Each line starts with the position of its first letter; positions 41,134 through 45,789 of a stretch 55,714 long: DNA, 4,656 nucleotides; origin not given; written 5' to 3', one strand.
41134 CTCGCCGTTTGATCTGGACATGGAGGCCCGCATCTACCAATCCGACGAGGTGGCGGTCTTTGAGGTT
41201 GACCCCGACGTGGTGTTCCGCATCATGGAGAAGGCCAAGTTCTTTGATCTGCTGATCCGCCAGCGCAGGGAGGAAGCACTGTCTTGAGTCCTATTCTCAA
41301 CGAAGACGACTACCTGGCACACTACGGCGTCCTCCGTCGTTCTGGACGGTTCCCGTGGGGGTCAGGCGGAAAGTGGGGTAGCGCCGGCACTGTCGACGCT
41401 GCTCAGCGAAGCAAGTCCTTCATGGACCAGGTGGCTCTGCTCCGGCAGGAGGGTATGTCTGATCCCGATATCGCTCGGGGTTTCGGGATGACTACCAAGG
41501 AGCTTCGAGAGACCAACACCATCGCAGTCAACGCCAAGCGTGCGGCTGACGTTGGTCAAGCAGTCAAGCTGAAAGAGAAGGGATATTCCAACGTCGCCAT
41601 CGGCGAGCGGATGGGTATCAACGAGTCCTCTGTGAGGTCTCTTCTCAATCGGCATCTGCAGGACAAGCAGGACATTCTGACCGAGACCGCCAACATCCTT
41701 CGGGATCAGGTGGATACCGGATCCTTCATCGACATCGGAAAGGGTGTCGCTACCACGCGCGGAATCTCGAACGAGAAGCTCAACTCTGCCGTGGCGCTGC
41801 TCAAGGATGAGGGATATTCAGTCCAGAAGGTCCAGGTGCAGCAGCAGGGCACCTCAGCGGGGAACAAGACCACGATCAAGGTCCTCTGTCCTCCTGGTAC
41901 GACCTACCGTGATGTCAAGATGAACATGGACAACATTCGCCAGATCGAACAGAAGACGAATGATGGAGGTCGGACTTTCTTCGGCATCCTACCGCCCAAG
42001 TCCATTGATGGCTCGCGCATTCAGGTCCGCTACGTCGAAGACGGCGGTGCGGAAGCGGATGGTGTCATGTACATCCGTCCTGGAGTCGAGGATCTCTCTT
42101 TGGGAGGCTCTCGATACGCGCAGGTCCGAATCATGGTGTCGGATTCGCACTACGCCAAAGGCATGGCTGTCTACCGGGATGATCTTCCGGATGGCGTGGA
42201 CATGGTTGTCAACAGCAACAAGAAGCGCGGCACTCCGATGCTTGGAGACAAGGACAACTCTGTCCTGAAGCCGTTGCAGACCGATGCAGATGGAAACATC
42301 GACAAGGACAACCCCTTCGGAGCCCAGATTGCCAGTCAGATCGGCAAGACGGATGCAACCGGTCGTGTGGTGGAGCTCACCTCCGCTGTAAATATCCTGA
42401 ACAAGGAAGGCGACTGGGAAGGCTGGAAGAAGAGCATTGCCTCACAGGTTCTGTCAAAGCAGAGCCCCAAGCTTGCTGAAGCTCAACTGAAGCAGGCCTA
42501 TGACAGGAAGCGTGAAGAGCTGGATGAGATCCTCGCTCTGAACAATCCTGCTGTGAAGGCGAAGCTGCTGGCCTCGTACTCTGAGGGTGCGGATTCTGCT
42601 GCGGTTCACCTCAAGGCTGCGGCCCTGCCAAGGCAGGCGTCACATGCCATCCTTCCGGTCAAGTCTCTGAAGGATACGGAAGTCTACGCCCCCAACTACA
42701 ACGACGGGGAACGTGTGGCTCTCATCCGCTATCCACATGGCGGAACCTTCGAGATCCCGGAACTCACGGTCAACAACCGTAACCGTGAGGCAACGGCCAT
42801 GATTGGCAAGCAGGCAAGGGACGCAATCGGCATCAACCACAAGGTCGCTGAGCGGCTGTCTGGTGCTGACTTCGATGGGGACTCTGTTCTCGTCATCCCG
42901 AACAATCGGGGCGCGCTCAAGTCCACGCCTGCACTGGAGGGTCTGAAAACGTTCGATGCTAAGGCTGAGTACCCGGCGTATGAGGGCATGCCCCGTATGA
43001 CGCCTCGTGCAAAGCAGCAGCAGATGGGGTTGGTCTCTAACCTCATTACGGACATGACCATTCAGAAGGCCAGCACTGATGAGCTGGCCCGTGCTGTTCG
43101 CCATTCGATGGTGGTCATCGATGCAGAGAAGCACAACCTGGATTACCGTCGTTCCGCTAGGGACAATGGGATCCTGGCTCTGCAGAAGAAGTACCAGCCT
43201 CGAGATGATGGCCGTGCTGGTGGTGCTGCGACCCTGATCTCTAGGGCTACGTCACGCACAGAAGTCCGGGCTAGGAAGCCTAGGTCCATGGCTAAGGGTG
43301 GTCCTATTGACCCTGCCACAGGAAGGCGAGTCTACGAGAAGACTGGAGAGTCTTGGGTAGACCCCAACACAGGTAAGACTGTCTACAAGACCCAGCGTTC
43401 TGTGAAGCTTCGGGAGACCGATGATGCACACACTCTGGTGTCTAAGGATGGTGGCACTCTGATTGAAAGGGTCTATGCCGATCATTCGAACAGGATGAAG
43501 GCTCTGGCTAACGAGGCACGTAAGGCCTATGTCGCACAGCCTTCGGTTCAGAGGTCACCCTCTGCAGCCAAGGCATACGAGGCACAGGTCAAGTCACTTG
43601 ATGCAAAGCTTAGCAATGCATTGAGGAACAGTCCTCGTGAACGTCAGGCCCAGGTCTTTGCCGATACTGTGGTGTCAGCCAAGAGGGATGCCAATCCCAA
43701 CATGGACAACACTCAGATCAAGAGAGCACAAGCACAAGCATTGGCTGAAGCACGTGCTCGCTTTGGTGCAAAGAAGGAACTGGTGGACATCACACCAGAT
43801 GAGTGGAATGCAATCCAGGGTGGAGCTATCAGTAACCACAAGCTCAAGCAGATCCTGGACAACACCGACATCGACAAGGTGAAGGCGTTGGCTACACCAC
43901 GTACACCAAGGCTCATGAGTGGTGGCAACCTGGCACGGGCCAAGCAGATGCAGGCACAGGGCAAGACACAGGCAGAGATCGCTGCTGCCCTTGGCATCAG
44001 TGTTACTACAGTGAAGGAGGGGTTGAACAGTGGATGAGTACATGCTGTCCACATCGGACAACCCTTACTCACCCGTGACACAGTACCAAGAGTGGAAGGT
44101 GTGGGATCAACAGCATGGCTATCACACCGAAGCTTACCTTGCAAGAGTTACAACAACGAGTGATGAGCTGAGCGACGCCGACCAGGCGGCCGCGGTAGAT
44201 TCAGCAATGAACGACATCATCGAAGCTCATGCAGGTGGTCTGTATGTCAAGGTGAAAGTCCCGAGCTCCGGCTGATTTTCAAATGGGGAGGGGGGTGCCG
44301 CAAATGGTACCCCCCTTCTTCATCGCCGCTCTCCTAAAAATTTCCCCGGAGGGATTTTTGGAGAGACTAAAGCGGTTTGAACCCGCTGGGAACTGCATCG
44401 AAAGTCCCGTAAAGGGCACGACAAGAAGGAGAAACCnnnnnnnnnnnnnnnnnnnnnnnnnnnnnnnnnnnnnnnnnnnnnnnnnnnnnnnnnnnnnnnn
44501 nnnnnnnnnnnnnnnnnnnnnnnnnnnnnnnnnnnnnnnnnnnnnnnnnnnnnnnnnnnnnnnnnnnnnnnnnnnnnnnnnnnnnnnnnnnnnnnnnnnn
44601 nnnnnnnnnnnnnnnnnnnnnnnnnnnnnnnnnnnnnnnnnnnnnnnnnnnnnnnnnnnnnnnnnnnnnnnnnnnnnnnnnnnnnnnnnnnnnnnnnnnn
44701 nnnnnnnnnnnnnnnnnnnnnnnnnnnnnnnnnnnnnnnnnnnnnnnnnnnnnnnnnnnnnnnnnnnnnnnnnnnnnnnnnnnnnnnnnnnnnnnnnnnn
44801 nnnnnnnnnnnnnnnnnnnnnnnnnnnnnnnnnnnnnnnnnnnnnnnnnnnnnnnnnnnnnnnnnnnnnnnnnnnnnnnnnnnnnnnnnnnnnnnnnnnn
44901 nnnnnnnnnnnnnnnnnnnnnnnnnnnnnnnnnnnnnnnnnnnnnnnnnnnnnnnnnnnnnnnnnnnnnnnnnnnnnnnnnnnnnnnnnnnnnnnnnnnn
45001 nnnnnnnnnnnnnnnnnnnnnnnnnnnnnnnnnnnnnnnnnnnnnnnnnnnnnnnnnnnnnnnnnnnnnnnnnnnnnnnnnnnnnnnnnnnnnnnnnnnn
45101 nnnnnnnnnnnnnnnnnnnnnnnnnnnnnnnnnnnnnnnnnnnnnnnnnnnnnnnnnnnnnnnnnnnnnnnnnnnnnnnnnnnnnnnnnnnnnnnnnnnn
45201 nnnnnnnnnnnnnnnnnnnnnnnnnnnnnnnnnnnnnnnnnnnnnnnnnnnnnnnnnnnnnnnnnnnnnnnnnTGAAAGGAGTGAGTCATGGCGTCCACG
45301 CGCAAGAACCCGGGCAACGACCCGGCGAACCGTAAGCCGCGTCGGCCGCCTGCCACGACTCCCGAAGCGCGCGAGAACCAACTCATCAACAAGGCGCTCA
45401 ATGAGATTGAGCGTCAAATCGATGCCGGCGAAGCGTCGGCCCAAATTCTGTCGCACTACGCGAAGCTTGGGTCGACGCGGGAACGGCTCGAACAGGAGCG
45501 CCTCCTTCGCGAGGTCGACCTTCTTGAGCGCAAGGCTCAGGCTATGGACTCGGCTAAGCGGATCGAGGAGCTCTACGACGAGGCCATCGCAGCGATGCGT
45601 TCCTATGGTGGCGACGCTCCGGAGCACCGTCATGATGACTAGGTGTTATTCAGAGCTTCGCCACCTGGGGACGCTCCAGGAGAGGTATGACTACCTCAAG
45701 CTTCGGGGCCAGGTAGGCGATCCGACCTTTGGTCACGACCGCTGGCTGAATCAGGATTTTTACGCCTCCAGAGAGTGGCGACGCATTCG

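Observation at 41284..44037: Single-chain two-barrel RNA polymerase candidate (YonO/QDE-1-like) carrying its own HTH modules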

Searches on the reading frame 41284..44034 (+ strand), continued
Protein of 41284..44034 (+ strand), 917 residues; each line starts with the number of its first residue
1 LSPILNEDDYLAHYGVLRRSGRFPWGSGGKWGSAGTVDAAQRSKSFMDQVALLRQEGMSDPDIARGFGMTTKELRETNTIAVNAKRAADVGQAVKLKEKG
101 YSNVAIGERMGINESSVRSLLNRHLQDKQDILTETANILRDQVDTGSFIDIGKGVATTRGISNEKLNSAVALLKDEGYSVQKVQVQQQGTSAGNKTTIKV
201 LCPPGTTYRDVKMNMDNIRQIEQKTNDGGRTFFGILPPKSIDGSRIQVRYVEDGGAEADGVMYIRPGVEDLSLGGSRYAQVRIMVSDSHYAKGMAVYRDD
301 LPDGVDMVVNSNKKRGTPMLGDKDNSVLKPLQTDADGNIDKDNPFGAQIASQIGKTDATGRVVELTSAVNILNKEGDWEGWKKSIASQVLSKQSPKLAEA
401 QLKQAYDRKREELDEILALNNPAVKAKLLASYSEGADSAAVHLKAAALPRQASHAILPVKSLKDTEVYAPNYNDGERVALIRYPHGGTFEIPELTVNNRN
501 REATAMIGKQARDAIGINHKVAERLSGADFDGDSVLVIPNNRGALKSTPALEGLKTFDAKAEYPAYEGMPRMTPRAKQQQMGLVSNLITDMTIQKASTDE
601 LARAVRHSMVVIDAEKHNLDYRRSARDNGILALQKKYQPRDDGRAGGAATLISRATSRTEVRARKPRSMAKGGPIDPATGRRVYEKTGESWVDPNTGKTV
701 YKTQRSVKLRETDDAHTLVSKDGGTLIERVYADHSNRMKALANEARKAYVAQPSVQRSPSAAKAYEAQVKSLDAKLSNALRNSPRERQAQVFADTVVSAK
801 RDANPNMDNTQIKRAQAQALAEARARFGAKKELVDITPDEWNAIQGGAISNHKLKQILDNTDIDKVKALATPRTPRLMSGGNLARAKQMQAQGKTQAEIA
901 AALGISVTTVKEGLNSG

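Call 32: fold_search(model_id=the predicted structure, library=pdb)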
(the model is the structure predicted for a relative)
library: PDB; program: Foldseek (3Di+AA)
matches with E <= 10: 120; with E <= 0.001: 2
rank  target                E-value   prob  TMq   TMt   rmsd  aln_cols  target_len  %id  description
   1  5fsw_B                1.2e-05  1.00  0.28  0.28  22.4       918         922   11  RNA dependent RNA polymerase QDE-1 from Thielavia terrestris (released 2016-03-02)
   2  7eu1_M                7.1e-04  1.00  0.26  0.23  12.8       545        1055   11  The cryo-EM structure of A. thaliana Pol IV-RDR2 holoenzyme (released 2021-12-29)
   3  9mu9_A                9.3e-03  0.35  0.07  0.06  25.1       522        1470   10  Structure of a native Drosophila melanogaster Nucleosome Elongation Complex (Pol II EC-nucleosome). Composite map (released 2025-02-19)
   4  1i3q_A                9.7e-03  0.60  0.10  0.07  27.2       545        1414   10  RNA POLYMERASE II CRYSTAL FORM I AT 3.1 A RESOLUTION (released 2001-04-25)
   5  6jcx_D                1.1e-02  0.54  0.08  0.06  23.3       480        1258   13  Mycobacterium tuberculosis transcription initiation complex with ECF sigma factor sigma H and 6nt RNA (released 2019-05-29)
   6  8e8m_D                1.3e-02  0.41  0.09  0.06  23.0       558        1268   13  Mycobacterium tuberculosis RNAP paused elongation complex (released 2023-03-22)
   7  6kon_D                1.8e-02  0.47  0.08  0.06  26.5       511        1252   12  Mycobacterium tuberculosis initial transcription complex comprising sigma H and 5'-OH RNA of 5 nt (released 2020-03-11)
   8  6dvc_D                1.8e-02  0.41  0.08  0.06  27.0       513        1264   11  Crystal structure of Mycobacterium tuberculosis transcription initiation complex(ECF sigma factor L) containing 5nt RN (released 2019-02-20)
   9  1i50_A                2.4e-02  0.41  0.10  0.07  27.4       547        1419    8  RNA POLYMERASE II CRYSTAL FORM II AT 2.8 A RESOLUTION (released 2001-04-23)
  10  9e85_D                2.4e-02  0.38  0.08  0.06  26.0       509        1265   12  De Novo Mycobacterium tuberculosis transcription initiation promoter complex with 6-mer RNA and closed Beta' clamp (RN (released 2025-10-01)
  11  8dy7_D                2.4e-02  0.35  0.08  0.06  23.7       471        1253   12  Streptomyces venezuelae RNAP transcription open promoter complex with WhiA and WhiB transcription factors (released 2023-03-01)
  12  8qti_D                2.5e-02  0.38  0.08  0.06  23.1       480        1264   13  Mycobacterium smegnatis RNAP open promoter complex with SigmaA and RbpA (released 2024-10-02)
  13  1pqv_A                2.9e-02  0.25  0.07  0.06  24.9       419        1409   11  RNA polymerase II-TFIIS complex (released 2003-08-19)
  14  6gmh_A                3.1e-02  0.28  0.08  0.05  25.8       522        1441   11  Structure of activated transcription complex Pol II-DSIF-PAF-SPT6 (released 2018-08-22)
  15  8qeq_A                3.7e-02  0.30  0.09  0.06  25.2       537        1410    9  RNA polymerase II bound to minimal Alu RNA right arm in the alternative conformation (released 2024-12-11)
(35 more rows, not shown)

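Call 35: fold_search(model_id=the predicted structure, library=viral)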
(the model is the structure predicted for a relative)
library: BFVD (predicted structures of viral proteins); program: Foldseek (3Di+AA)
matches with E <= 10: 574; with E <= 0.001: 3
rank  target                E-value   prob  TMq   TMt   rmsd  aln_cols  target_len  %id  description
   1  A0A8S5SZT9            3.6e-07  1.00  0.31  0.28  17.3       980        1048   11  RNA dependent RNA polymerase [Podoviridae sp. ctxqo3]
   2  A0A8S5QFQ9            9.1e-05  1.00  0.10  0.44   4.2       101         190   42  RNA-dependent RNA polymerase [Siphoviridae sp. ctEBu1]
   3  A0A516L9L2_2          9.9e-04  1.00  0.29  0.19  25.6      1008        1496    9  (no name in the UniProt tables at hand)
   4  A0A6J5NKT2            1.3e-03  0.99  0.24  0.18  22.0       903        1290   11  Uncharacterized protein [uncultured Caudovirales phage]
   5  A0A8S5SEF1            2.4e-03  1.00  0.22  0.33  18.7       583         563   10  RNA-dependent RNA polymerase [Siphoviridae sp. ctnpt50]
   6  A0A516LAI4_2          3.1e-03  0.89  0.17  0.15  20.9       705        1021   10  (no name in the UniProt tables at hand)
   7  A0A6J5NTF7            4.9e-03  0.84  0.23  0.24  19.8       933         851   11  Uncharacterized protein [uncultured Caudovirales phage]
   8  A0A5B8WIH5            5.2e-03  1.00  0.09  0.75   2.5        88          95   34  Helix-turn-helix DNA binding domain protein [Arthrobacter phage Qui]
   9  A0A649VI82            7.4e-03  1.00  0.07  0.29  15.5       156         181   18  (no name in the UniProt tables at hand)
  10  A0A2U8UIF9            2.8e-02  1.00  0.08  0.38  15.9       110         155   30  (no name in the UniProt tables at hand)
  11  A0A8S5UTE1            3.4e-02  1.00  0.08  0.15   3.7       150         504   13  DNA-directed RNA polymerase [Myoviridae sp. ctYA416]
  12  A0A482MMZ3            4.0e-02  0.84  0.06  0.13  18.2       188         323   18  Endonuclease [Burkholderia phage BcepSauron]
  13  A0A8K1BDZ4            5.8e-02  0.75  0.05  0.17  16.7       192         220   18  (no name in the UniProt tables at hand)
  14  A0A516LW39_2          6.1e-02  0.87  0.18  0.15  16.1       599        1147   11  (no name in the UniProt tables at hand)
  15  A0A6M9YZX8            7.0e-02  0.96  0.07  0.28  14.4       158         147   12  (no name in the UniProt tables at hand)
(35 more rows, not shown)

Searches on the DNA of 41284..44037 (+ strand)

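Call 6: search_dna_similar(query=window:41284-44037:+, collection=phages, mode=near, max_rows=30)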
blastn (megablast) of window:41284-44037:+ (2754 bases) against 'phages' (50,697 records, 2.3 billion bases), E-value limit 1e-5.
No match.

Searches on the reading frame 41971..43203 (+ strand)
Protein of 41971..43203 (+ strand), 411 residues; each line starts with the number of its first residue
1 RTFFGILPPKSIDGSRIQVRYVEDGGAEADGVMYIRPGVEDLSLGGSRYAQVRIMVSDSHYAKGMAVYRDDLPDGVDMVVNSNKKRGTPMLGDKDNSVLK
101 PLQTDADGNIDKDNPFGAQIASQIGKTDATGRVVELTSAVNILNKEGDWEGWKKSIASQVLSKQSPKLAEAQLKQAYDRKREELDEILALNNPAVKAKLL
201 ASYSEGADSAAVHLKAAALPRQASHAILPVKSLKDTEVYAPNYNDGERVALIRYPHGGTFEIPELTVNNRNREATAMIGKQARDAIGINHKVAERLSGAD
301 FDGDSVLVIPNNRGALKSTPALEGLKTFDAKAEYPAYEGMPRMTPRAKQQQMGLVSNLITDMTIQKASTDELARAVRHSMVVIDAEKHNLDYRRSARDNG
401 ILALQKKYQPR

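Call 68: search_protein_representatives(protein=window:41971-43203:+)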
Query: 411 residues. Proteins with E-value up to 0.001 (for the whole library): 1188; up to 1e-10: 949; up to 1e-30: 648. The best 150 are listed.
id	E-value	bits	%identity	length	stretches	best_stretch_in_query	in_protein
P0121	1.9e-151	520.9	62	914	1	1-411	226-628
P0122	6.7e-146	502.7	63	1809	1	3-411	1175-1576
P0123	1.3e-145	501.7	59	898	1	2-411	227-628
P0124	1.1e-144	498.7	62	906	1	4-410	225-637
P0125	2.9e-144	497.3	61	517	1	2-410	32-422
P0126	3.9e-143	493.6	60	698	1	2-411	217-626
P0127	1.1e-142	492.1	60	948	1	5-410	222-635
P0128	4.1e-142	490.2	61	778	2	6-342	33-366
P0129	5.8e-142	489.7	60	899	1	5-410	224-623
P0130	7.7e-142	489.3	61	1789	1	3-409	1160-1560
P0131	7.1e-141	486.1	59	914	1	1-409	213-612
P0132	9.3e-141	485.8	59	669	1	6-409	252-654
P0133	6.3e-140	483.0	57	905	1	1-410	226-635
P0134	7.3e-140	482.8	56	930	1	1-409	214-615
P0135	7.4e-140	482.8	58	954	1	1-410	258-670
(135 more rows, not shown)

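Call 79: search_protein_families(library=pfam, proteins=[P0122, P0130], max_evalue=0.001)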
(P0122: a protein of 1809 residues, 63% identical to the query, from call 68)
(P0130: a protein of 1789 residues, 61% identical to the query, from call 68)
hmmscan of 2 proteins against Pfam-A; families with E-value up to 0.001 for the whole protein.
P0122 (1809 aa): 1 family
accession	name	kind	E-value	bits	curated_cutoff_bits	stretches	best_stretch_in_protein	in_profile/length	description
PF19908.4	DUF6381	-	0.00069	19.8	26.6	1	356-394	13-51/62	Family of unknown function (DUF6381)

P0130 (1789 aa): 1 family
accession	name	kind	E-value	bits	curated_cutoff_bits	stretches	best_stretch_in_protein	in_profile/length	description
PF04860.17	Phage_portal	-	2.9e-29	102.7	39.1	1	76-389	6-302/321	Phage portal protein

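Call 82: find_encoding_contigs(protein=P0130, flank=10000, max_places=3)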
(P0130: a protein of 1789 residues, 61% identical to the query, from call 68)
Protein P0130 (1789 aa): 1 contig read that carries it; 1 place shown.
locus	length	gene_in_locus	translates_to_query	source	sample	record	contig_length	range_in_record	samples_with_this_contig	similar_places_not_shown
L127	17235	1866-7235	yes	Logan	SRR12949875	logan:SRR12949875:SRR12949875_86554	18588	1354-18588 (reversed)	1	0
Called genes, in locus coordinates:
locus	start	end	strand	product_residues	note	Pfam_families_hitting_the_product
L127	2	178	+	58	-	?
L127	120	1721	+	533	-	-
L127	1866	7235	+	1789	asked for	PF04860:Phage_portal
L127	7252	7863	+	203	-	-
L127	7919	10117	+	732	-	PF13563:2_5_RNA_ligase2 (faint), PF01471:PG_binding_1, PF04586:Peptidase_S78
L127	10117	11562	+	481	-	PF05065:Phage_capsid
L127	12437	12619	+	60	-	-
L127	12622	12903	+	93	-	-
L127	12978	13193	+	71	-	-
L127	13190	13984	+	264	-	-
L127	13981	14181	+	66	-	-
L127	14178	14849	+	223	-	PF00535:Glycos_transf_2 (weak)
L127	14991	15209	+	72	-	-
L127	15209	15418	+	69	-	-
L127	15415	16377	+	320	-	PF13692:Glyco_trans_1_4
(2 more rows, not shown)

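Call 85: find_encoding_contigs(protein=P0122, flank=10000, max_places=3)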
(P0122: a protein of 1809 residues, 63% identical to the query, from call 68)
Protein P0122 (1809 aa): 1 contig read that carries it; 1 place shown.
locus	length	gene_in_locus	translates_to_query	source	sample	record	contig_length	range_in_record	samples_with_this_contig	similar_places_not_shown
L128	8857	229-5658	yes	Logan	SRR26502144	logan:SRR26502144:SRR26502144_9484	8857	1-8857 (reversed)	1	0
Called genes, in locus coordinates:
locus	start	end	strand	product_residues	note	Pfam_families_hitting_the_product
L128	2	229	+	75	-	?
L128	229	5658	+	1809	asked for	-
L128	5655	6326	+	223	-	-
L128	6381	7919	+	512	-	PF20223:DUF6582, PF01471:PG_binding_1, PF04586:Peptidase_S78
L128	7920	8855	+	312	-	?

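Call 108: predict_structure(alignment_id=A3)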
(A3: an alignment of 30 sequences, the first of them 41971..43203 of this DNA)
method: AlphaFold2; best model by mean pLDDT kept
length: 411 residues; sequences in the alignment: 30
mean_pLDDT: 78.8   pTM: 0.68
mean pLDDT of the five models: 78.8, 75.6, 74.7, 72.8, 72.3
residues with pLDDT >= 90: 142; 70-90: 166; 50-70: 62; < 50: 41
segments of 3 or more residues with pLDDT < 50: 155-173, 205-222, 256-258
pLDDT, mean of each block of 10 residues (from residue 1): 73 95 91 94 92 94 94 95 91 82 89 84 90 91 80 48 39 55 74 72 47 37 76 93 88 58 84 91 88 77 80 64 68 87 79 71 70 84 81 94 89 57
secondary structure, 60 per line:
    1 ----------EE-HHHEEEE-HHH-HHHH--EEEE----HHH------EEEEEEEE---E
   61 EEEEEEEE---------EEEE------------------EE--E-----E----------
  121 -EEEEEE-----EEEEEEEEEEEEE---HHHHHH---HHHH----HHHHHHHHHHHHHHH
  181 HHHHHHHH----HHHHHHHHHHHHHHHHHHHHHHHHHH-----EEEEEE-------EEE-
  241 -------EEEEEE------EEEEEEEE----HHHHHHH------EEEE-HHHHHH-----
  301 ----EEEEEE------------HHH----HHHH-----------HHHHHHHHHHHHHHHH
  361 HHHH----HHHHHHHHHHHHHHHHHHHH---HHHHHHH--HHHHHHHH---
elements in order: E17-20 H26-29 E32-35 E49-56 E60-68 E78-81 E122-127 E133-145 H149-154 H158-161 H166-188 H193-218 E224-229 E237-239 E248-253 E260-267 H272-278 E285-288 H290-295 E305-310 H330-333 H345-364 H369-388 H392-398 H401-408

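Call 110: fold_search(model_id=the predicted structure, library=pdb)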
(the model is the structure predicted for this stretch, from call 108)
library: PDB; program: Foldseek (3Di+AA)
matches with E <= 10: 231; with E <= 0.001: 9
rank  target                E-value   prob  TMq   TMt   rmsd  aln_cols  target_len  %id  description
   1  7y7p_A                2.5e-07  1.00  0.41  0.21  16.3       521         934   14  QDE-1 in complex with RNA template, RNA primer and AMPNPP (released 2022-09-28)
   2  7y7t_B                9.0e-07  1.00  0.44  0.21  16.7       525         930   12  QDE-1 in complex with 12nt DNA template, ATP and 3'-dGTP (released 2022-09-28)
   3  2j7n_B                2.1e-06  1.00  0.43  0.21  17.2       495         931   13  Structure of the RNAi polymerase from Neurospora crassa (released 2006-12-13)
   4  2j7n_A                2.2e-06  1.00  0.39  0.19  16.0       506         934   13  Structure of the RNAi polymerase from Neurospora crassa (released 2006-12-13)
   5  8f5m_A                3.6e-06  1.00  0.40  0.30  15.1       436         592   14  Crystal structure of P74 gp62 (released 2024-01-17)
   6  7y7t_A                3.9e-06  1.00  0.45  0.22  16.2       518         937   13  QDE-1 in complex with 12nt DNA template, ATP and 3'-dGTP (released 2022-09-28)
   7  5fsw_B                7.5e-06  1.00  0.42  0.21  18.2       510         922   13  RNA dependent RNA polymerase QDE-1 from Thielavia terrestris (released 2016-03-02)
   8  7w84                  4.4e-04  0.99  0.37  0.17  13.9       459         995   12  CryoEM structure of apo form ZmRDR2 at 3.4 Angstroms resolution (released 2022-06-08)
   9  7w82                  4.7e-04  1.00  0.41  0.20  13.6       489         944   11  Crystal structure of maize RDR2 (released 2022-06-08)
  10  7eu1_M                1.0e-03  0.99  0.40  0.18  14.3       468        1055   10  The cryo-EM structure of A. thaliana Pol IV-RDR2 holoenzyme (released 2021-12-29)
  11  7s00_d                6.4e-03  0.82  0.18  0.18  23.8       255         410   13  X-ray structure of the phage AR9 non-virion RNA polymerase core (released 2022-07-06)
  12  6vr4_A                2.3e-02  0.21  0.22  0.06  24.9       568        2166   11  Virion-packaged DNA-dependent RNA polymerase of crAss-like phage phi14:2 (released 2020-07-29)
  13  5ifw_B                6.0e-02  0.91  0.16  0.10   6.0       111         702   12  Quantitative interaction mapping reveals an extended ubiquitin regulatory domain in ASPL that disrupts functional p97  (released 2016-10-26)
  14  8ooi_A                9.8e-02  0.92  0.17  0.10   4.6       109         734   13  Full composite cryo-EM map of p97/VCP in ADP.Pi state (released 2024-01-31)
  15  1ynj_D                9.8e-02  0.14  0.17  0.06  40.7       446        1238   12  Taq RNA polymerase-Sorangicin complex (released 2005-03-15)
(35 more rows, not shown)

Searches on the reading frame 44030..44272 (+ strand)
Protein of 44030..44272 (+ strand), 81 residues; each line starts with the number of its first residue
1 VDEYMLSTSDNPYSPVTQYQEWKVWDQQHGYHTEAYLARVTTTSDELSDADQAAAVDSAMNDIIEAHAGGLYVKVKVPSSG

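Call 18: search_protein_families(library=phrogs, proteins=[window:44030-44272:+], max_evalue=0.001)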
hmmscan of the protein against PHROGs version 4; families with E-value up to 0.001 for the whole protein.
window:44030-44272:+ (81 aa): 1 family
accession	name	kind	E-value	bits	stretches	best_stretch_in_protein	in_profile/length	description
phrog_4303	-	unknown function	1.6e-30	106.3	1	1-79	1-79/86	-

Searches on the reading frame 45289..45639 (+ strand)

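Call 18: search_protein_families(library=phrogs, proteins=[window:45289-45639:+], max_evalue=0.001)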
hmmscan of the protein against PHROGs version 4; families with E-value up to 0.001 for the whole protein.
window:45289-45639:+ (117 aa): 1 family
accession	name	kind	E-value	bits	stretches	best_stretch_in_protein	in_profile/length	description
phrog_4259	-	unknown function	6e-36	123.9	1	9-116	6-113/114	-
